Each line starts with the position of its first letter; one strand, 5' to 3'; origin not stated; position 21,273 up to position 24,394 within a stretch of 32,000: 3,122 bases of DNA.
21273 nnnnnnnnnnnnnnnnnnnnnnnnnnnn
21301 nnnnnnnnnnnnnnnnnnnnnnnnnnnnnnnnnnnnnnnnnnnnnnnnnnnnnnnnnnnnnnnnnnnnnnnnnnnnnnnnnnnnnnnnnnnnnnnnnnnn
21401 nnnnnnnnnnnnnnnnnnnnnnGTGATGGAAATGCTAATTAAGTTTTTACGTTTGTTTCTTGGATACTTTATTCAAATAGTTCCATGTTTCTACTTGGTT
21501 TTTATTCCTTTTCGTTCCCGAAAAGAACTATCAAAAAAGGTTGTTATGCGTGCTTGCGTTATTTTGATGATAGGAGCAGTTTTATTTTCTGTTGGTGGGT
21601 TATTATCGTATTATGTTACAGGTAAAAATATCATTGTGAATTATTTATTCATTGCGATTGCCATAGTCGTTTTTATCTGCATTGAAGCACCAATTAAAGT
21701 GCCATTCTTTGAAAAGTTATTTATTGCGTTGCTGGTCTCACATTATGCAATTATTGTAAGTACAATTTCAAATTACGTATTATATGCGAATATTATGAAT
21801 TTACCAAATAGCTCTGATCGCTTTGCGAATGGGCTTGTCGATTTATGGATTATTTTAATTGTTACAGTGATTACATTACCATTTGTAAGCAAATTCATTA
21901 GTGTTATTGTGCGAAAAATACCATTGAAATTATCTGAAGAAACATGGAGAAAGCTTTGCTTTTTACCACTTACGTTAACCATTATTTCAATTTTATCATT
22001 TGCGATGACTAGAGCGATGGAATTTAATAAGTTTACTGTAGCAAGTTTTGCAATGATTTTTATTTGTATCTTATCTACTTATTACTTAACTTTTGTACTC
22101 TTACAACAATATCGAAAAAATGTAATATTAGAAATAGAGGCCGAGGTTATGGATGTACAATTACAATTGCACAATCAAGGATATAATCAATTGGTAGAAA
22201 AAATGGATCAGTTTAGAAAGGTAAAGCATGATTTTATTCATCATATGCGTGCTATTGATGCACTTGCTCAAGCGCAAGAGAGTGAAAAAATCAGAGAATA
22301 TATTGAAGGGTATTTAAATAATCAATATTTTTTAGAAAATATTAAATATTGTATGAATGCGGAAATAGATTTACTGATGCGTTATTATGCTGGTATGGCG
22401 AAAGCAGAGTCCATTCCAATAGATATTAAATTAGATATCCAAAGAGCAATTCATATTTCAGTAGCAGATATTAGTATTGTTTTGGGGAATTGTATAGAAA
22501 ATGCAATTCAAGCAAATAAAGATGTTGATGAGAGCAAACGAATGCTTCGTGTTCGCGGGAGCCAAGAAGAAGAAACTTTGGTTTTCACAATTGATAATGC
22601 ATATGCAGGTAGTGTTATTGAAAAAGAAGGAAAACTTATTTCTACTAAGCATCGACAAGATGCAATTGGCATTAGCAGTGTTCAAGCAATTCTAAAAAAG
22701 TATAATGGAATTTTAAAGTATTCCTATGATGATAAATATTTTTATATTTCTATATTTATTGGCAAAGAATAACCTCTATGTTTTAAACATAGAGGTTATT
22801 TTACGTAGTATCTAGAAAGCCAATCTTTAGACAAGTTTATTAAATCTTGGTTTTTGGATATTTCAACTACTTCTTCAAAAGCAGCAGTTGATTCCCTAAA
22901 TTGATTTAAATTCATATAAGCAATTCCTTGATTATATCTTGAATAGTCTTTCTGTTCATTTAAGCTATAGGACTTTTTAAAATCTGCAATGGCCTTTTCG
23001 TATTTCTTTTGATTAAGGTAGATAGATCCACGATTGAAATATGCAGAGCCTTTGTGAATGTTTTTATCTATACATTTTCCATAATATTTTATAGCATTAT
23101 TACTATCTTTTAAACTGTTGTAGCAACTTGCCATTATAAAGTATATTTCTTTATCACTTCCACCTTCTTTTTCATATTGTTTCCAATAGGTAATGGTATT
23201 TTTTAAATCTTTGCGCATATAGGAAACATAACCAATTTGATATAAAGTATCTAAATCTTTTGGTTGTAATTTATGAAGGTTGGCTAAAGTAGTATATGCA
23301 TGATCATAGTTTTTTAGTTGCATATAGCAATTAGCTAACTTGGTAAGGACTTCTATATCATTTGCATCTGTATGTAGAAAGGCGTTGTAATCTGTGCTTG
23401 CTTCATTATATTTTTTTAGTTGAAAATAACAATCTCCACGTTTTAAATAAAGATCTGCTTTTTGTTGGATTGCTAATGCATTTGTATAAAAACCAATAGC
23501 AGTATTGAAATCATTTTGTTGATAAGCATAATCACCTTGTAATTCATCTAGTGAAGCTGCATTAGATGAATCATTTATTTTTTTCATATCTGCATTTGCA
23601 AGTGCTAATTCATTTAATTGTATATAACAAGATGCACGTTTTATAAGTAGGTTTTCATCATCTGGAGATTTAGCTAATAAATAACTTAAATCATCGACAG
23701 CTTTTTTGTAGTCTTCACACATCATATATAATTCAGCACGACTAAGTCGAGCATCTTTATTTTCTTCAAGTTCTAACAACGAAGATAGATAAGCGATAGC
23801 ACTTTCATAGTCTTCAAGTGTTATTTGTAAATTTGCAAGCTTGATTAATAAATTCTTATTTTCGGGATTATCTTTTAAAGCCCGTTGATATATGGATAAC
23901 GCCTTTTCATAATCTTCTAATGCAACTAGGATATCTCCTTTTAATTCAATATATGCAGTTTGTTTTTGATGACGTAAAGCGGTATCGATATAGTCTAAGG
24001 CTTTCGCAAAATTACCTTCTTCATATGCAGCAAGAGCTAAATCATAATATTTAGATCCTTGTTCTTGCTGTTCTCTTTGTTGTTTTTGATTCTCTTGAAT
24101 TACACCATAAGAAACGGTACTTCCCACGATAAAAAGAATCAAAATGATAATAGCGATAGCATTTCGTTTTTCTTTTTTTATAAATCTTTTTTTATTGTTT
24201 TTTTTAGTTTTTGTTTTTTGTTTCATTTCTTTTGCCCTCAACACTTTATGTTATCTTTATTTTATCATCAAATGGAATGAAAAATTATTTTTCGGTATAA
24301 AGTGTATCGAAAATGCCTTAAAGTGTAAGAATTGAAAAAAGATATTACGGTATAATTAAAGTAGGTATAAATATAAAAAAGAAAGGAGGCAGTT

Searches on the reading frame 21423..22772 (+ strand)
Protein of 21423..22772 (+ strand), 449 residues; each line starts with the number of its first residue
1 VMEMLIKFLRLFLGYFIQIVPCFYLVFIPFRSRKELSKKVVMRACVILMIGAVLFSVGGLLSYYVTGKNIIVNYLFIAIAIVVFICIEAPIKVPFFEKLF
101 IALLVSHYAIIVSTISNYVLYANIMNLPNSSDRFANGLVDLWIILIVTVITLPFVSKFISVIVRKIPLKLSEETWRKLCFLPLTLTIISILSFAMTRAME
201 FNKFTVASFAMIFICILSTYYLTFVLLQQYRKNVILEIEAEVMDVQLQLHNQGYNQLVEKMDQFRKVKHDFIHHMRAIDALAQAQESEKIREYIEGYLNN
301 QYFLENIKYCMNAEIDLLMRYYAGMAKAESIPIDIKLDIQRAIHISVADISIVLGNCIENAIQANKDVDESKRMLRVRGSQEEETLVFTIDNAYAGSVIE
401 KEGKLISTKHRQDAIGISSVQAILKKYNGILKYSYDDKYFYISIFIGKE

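Call 7: search_protein_families(library=pfam, proteins=[window:21423-22772:+])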
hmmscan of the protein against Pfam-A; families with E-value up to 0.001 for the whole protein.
window:21423-22772:+ (449 aa): 2 families
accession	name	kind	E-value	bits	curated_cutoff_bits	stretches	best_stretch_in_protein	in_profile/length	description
PF14501.12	HATPase_c_5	-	5.1e-19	68.5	22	1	346-446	2-101/102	GHKL domain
PF14689.11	SPOB_a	-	7.6e-06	25.9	28.1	1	255-296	7-48/62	Sensor_kinase_SpoOB-type, alpha-helical domain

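Call 90: search_protein_families(library=ncbifam, proteins=[window:21423-22772:+], max_evalue=1)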
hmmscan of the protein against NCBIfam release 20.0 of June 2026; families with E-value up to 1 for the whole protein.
window:21423-22772:+ (449 aa): 6 families
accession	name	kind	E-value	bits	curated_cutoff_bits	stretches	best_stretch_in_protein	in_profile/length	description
NF049962.1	HisKinFlgSCampy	equivalog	8.3e-08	31.5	600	1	339-444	229-336/338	fla regulon two-component system sensor histidine kinase FlgS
NF011627.0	PRK15053.1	equivalog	0.00055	18.6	656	1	252-396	330-479/552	sensor histidine kinase DpiB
NF002111.0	PRK00951.2-1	equivalog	0.0074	15.9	231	1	330-368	50-90/194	imidazoleglycerol-phosphate dehydratase HisB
NF002114.0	PRK00951.2-4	equivalog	0.015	15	189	1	324-368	40-86/190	imidazoleglycerol-phosphate dehydratase HisB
NF002107.0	PRK00951.1-2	equivalog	0.023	14.4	267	1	330-369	50-89/194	imidazoleglycerol-phosphate dehydratase HisB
NF052314.1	T9SS_HK_PorY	subfamily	0.1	11.6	350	1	299-444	274-416/418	PorY family sensor histidine kinase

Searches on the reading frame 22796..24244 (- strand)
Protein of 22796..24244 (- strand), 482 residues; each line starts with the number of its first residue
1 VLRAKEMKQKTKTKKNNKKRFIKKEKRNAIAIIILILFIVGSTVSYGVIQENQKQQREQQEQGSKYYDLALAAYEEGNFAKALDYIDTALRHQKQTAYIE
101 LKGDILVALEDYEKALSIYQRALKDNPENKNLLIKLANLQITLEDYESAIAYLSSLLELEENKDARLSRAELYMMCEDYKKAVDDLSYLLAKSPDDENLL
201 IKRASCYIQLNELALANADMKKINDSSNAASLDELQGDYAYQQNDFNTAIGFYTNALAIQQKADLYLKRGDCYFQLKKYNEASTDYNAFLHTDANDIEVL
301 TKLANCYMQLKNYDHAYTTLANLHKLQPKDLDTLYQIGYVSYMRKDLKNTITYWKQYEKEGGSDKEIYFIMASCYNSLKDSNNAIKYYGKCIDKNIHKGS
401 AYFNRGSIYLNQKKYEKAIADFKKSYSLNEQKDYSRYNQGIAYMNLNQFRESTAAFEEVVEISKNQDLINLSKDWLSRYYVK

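Call 7: search_protein_families(library=pfam, proteins=[window:22796-24244:-])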
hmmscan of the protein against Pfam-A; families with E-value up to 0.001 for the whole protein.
window:22796-24244:- (482 aa): 26 families (the best 25 are shown)
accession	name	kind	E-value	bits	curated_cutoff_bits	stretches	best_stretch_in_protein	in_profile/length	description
PF07719.23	TPR_2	-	2.2e-39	130.8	27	1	401-430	3-32/34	Tetratricopeptide repeat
PF00515.34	TPR_1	-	4.2e-36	121.7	27.8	1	401-430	3-32/34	Tetratricopeptide repeat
PF13181.12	TPR_8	-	3.6e-31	105.1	25.7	2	400-431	2-33/34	Tetratricopeptide repeat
PF14559.12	TPR_19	-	1.3e-29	102.7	25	2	106-167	1-61/68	Tetratricopeptide repeat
PF13432.12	TPR_16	-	6.5e-26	90.8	32.7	3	102-158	3-59/65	Tetratricopeptide repeat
PF13428.12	TPR_14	-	1.2e-24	84.7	23.5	1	103-139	8-44/44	Tetratricopeptide repeat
PF13371.12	TPR_9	-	1.7e-22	79.7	35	0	105-166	4-66/73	Tetratricopeptide repeat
PF13174.12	TPR_6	-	1.3e-21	76.1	26.3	0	368-394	3-29/33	Tetratricopeptide repeat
PF13424.12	TPR_12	-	6.4e-21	74.8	30.1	1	101-159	15-74/77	Tetratricopeptide repeat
PF12895.13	ANAPC3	-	3.2e-20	72.6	27.2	2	242-321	1-80/82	Anaphase-promoting complex, cyclosome, subunit 3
PF13176.12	TPR_7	-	1.3e-15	56.5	27.9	0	103-129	6-34/36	Tetratricopeptide repeat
PF09976.15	TPR_21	-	2.2e-13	50.8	25.5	2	70-139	120-191/193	Tetratricopeptide repeat-like domain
PF23914.1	TPR_CcmH_CycH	-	1e-12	48.6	42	2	271-360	58-150/158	Cytochrome c-type biogenesis protein H TPR domain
PF13414.12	TPR_11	-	1.3e-12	47.7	26.8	2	103-140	1-38/42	TPR repeat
PF25062.1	ARM_TT21_N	-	1.7e-11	44.8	40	1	102-210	106-215/222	Tetratricopeptide repeat protein 21 N-terminal ARM repeat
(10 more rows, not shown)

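Call 21: find_encoding_contigs(protein=window:22796-24244:-, flank=10000, max_places=6)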
Protein window:22796-24244:- (482 aa): no gene with exactly this product is on record in the collection.

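Call 27: find_encoding_contigs(protein=window:22796-24226:-, flank=10000, max_places=6)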
Protein window:22796-24226:- (476 aa): 4 contigs read that carry it; 1 place shown.
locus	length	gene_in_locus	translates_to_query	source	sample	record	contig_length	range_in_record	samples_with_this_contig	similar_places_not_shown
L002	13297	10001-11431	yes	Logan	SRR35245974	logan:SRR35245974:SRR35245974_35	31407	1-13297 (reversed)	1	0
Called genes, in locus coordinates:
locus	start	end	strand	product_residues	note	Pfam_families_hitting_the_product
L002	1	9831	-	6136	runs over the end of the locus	-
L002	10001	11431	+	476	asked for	-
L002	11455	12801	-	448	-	PF14689:SPOB_a (weak), PF14501:HATPase_c_5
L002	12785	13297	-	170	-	?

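Call 90: search_protein_families(library=ncbifam, proteins=[window:22796-24226:-], max_evalue=1)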
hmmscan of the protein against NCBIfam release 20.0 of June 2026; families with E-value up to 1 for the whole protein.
window:22796-24226:- (476 aa): 30 families (the best 25 are shown)
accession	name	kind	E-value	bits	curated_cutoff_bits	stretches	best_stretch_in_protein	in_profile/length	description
TIGR02917.1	PEP_TPR_lipo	equivalog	4.2e-36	124.2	312.2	3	159-327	637-806/899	XrtA/PEP-CTERM system TPR-repeat protein PrsT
NF040959.1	MamA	equivalog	8.8e-29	100.4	200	4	317-459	28-171/204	magnetosome protein MamA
TIGR02552.1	LcrH_SycD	equivalog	1.4e-25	89.6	104.8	6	313-405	6-98/136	SycD/LcrH family type III secretion system chaperone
NF047371.1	FlcA_CTERM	equivalog_domain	2.7e-20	72.4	300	4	361-459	440-539/646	periplasmic flagellar collar protein FlcA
TIGR02521.1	type_IV_pilW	equivalog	5.5e-19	68.6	154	4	27-126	3-101/234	type IV pilus biogenesis/stability protein PilW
NF052415.1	T3SS_chap_SctY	equivalog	2e-17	63.6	70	3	288-383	3-101/106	type III secretion apparatus assembly chaperone SctY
TIGR03939.1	PGA_TPR_OMP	equivalog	1.9e-15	56.2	366.65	3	47-232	43-229/800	poly-beta-1,6 N-acetyl-D-glucosamine export porin PgaA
TIGR00990.1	3a0801s09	subfamily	2.1e-15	56.4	757.25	4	223-314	127-217/615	mitochondrial import receptor subunit TOM70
TIGR02795.1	tol_pal_ybgF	equivalog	1.6e-12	48.1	90.1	3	394-456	3-68/119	tol-pal system protein YbgF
NF052400.1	M48_BAM_BepA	equivalog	2.1e-11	43.3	570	3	45-155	295-406/483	beta-barrel assembly-enhancing protease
NF052312.1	T9SS_PorW_SprE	equivalog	7e-11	41.5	250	5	296-390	146-247/716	type IX secretion system periplasmic lipoprotein PorW/SprE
TIGR00540.1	TPR_hemY_coli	hypoth_equivalog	1.8e-10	40.2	142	2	268-460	163-359/385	heme biosynthesis-associated TPR protein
NF008757.0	PRK11788.1-5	equivalog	2.8e-10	39.9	363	3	48-190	170-315/388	lipopolysaccharide assembly protein LapB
NF033920.0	C39_PA2778_fam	equivalog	8.3e-10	38.5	150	4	363-456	160-253/255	PA2778 family cysteine peptidase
NF040561.1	PrimPol_Msp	equivalog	1.3e-09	37.2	200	3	69-140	3-75/515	CRISPR-associated primase-polymerase type A1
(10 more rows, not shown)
